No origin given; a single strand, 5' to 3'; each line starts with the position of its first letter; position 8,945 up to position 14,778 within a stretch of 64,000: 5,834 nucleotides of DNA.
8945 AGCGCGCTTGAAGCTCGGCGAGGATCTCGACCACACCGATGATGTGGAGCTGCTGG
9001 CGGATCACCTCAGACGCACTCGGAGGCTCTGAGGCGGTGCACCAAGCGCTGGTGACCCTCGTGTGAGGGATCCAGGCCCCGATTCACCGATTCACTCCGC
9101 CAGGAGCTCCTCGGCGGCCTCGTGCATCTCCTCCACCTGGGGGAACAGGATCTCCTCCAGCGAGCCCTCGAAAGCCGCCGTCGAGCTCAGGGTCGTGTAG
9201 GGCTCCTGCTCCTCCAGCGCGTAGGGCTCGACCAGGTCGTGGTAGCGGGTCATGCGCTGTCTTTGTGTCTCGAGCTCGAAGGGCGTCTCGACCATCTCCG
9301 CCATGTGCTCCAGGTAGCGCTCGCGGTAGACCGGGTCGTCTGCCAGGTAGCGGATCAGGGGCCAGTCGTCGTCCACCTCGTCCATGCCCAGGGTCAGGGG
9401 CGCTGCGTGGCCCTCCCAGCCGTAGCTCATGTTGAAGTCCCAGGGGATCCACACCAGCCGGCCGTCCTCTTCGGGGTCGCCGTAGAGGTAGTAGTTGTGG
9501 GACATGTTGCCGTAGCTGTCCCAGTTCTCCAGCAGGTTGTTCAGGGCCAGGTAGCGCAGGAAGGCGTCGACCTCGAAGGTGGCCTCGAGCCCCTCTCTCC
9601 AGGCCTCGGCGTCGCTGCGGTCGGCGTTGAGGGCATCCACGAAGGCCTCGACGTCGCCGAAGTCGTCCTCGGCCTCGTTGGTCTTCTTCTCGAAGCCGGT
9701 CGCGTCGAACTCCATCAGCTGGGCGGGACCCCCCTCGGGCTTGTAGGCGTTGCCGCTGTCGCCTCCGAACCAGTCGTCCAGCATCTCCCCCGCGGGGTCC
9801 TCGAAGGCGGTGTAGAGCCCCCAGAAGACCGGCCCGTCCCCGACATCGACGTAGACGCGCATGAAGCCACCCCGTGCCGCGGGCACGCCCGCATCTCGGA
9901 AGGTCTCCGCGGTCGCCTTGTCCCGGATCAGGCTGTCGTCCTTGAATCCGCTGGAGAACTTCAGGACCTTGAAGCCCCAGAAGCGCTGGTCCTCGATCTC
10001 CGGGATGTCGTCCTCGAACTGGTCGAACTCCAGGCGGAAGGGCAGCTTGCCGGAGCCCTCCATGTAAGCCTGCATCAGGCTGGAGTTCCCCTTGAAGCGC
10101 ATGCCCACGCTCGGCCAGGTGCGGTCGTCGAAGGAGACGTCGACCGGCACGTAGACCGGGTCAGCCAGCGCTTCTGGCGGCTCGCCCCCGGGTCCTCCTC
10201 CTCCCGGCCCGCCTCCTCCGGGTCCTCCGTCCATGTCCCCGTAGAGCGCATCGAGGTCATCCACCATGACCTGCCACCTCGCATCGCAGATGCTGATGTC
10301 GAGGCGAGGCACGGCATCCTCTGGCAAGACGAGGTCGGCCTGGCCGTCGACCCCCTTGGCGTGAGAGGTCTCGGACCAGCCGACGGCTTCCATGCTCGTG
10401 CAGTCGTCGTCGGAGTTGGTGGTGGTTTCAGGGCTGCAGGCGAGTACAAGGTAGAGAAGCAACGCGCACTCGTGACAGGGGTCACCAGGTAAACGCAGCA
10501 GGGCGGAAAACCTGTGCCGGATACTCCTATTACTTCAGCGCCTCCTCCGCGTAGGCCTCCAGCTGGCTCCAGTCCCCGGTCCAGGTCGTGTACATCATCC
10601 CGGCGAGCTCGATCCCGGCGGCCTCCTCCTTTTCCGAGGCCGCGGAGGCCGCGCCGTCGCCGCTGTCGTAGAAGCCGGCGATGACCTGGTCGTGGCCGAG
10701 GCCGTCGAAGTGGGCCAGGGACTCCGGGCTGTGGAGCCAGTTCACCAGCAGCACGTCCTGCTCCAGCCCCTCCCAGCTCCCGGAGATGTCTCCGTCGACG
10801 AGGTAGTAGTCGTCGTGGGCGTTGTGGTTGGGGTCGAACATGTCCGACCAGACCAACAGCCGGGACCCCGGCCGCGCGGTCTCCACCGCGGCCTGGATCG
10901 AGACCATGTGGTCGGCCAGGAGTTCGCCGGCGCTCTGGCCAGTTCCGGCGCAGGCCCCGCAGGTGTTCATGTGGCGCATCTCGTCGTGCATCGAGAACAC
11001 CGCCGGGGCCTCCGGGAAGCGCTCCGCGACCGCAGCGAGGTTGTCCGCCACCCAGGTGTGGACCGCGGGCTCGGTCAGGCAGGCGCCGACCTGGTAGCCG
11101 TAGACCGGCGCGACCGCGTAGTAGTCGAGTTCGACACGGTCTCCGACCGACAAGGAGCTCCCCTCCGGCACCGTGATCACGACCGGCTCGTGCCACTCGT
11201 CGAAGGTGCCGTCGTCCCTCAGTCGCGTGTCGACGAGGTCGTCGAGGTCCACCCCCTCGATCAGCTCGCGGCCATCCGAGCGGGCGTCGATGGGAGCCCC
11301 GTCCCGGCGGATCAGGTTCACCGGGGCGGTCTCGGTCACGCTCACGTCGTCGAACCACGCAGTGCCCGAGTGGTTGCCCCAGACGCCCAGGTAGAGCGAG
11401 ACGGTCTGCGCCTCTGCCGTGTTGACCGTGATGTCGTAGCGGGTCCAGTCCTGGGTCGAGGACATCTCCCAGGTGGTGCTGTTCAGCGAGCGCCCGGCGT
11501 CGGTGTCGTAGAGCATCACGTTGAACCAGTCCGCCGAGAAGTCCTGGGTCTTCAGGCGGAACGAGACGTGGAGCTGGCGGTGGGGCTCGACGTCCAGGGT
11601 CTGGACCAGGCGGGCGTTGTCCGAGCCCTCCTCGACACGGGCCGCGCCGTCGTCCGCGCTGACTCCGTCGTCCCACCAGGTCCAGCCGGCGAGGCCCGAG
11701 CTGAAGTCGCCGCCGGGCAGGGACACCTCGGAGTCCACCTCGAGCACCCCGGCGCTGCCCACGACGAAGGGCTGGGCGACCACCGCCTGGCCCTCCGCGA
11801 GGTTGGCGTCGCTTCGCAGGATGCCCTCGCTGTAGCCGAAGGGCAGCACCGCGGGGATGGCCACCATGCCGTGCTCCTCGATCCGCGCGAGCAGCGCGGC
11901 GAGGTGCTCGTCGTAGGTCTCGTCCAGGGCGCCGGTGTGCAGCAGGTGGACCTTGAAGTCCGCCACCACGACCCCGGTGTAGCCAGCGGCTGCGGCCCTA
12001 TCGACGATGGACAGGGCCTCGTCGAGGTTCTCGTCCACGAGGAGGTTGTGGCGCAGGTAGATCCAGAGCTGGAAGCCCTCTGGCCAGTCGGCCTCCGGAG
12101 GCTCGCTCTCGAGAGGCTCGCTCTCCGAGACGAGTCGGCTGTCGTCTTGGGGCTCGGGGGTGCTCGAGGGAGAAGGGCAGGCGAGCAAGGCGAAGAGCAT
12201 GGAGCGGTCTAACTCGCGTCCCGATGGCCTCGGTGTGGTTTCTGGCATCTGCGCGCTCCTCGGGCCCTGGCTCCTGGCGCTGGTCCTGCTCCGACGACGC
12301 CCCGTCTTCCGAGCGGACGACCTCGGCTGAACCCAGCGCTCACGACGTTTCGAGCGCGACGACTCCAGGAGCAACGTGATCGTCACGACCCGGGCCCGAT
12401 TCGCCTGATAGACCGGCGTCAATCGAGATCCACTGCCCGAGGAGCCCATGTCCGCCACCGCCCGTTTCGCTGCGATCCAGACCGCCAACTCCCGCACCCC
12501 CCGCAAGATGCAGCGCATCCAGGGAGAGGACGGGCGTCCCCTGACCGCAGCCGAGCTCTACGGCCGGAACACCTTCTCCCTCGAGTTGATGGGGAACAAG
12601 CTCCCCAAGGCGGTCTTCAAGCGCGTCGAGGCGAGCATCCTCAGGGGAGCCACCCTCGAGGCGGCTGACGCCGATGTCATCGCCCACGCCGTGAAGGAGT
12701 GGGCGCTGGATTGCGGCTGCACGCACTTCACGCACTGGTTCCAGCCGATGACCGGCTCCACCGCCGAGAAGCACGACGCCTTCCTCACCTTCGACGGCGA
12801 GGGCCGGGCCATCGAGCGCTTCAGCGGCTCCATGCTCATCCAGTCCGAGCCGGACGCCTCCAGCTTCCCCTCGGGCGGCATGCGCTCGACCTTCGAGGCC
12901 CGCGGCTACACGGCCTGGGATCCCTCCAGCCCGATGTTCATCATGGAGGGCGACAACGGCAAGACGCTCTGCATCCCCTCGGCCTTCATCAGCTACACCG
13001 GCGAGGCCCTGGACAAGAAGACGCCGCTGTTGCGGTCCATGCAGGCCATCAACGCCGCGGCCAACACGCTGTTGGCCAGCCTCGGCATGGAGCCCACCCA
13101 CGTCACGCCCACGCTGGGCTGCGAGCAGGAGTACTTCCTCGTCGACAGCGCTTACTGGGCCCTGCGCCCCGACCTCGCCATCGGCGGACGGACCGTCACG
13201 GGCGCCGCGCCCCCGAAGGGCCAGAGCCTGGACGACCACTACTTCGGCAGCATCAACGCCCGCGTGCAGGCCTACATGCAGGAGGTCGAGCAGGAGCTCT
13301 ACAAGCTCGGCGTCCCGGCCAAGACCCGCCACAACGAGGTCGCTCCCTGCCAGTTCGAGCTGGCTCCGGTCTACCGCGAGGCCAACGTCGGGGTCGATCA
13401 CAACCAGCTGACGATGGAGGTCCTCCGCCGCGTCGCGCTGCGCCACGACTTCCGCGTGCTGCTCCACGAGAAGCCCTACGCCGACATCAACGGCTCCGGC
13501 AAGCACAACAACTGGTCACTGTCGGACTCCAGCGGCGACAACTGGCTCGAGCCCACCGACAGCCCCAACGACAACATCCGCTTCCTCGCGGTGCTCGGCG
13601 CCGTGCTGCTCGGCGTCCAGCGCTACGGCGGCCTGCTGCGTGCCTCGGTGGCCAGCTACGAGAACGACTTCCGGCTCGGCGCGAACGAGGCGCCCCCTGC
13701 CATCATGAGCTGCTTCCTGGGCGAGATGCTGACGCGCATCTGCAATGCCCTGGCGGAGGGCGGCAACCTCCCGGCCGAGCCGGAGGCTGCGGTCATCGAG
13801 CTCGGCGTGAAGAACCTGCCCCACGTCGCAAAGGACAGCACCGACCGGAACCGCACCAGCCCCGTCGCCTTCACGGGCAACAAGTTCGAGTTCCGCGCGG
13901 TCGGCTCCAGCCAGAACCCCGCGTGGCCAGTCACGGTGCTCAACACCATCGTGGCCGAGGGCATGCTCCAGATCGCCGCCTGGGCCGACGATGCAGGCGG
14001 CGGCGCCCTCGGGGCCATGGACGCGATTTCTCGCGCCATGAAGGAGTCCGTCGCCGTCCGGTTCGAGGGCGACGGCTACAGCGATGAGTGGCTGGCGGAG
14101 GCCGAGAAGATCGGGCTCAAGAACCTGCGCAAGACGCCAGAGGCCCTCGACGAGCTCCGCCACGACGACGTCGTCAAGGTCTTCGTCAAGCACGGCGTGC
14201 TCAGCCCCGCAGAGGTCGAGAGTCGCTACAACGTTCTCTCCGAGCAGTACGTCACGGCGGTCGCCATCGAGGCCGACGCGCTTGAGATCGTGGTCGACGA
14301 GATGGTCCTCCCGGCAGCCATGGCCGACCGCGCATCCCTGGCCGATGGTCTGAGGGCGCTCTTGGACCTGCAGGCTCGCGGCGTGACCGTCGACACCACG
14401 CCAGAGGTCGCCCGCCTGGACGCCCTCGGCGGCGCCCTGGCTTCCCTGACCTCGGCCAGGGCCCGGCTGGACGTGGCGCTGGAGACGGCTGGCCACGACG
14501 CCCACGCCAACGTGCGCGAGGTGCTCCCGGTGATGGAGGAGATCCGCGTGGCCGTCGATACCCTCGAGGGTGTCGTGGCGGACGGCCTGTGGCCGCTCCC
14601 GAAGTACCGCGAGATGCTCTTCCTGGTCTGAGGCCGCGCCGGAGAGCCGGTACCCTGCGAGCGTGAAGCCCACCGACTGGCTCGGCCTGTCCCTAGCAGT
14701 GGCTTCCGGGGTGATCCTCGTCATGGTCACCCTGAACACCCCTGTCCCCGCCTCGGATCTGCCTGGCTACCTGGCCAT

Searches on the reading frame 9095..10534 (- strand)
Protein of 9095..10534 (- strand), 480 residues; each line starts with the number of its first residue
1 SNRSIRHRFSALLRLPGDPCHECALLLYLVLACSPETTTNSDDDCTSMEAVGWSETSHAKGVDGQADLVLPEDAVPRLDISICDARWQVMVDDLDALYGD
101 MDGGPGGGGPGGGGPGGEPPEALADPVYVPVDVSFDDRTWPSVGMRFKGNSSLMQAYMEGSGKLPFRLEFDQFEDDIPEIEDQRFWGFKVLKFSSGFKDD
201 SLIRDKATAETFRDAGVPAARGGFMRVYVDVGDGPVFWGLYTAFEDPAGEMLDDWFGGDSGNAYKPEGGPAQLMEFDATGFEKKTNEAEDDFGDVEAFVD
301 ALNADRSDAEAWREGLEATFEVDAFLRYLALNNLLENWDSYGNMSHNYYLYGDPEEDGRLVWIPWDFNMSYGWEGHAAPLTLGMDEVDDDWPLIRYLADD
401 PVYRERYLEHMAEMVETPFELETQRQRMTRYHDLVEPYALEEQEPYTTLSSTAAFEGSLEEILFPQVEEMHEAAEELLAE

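Call 19: search_protein_families(library=pfam, proteins=[window:9095-10534:-], max_evalue=0.00001)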
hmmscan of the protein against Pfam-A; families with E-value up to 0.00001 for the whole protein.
window:9095-10534:- (480 aa): 1 family
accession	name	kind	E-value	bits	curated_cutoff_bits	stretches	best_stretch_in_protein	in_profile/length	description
PF08757.17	CotH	-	6.4e-54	184.1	23.8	1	146-462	2-311/322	CotH kinase protein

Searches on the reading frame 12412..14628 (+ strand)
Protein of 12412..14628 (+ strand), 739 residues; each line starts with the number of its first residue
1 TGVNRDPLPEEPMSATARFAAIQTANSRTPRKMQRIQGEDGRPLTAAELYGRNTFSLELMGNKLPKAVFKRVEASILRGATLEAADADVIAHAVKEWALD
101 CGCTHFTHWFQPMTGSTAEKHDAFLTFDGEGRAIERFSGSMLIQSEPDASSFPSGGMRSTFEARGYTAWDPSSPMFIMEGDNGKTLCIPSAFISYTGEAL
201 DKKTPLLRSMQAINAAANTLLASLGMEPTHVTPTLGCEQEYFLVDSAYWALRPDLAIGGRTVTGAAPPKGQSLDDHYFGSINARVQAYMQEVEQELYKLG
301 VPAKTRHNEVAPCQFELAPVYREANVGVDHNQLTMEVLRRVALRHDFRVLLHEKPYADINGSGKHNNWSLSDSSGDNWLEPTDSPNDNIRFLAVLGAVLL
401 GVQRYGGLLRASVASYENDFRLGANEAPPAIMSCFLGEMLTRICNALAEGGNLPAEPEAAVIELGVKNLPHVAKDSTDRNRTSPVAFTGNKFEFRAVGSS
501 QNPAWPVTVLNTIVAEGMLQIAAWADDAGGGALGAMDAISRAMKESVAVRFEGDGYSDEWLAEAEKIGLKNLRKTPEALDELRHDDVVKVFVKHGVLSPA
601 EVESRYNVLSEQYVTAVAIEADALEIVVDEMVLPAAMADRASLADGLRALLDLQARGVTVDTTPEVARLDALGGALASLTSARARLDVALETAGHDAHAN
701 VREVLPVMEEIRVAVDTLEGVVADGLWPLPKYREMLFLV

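Call 19: search_protein_families(library=pfam, proteins=[window:12412-14628:+], max_evalue=0.00001)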
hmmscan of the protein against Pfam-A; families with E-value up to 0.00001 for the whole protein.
window:12412-14628:+ (739 aa): 3 families
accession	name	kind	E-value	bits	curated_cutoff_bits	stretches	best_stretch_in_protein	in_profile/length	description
PF12437.13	GSIII_N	-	4.1e-73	244.8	25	1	48-209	3-160/160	Glutamine synthetase type III N terminal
PF18318.6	Gln-synt_C-ter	-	9.8e-32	109.6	22.7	1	538-647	5-114/118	Glutamine synthetase C-terminal domain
PF00120.29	Gln-synt_C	-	4e-18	66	24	1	228-417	17-203/344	Glutamine synthetase, catalytic domain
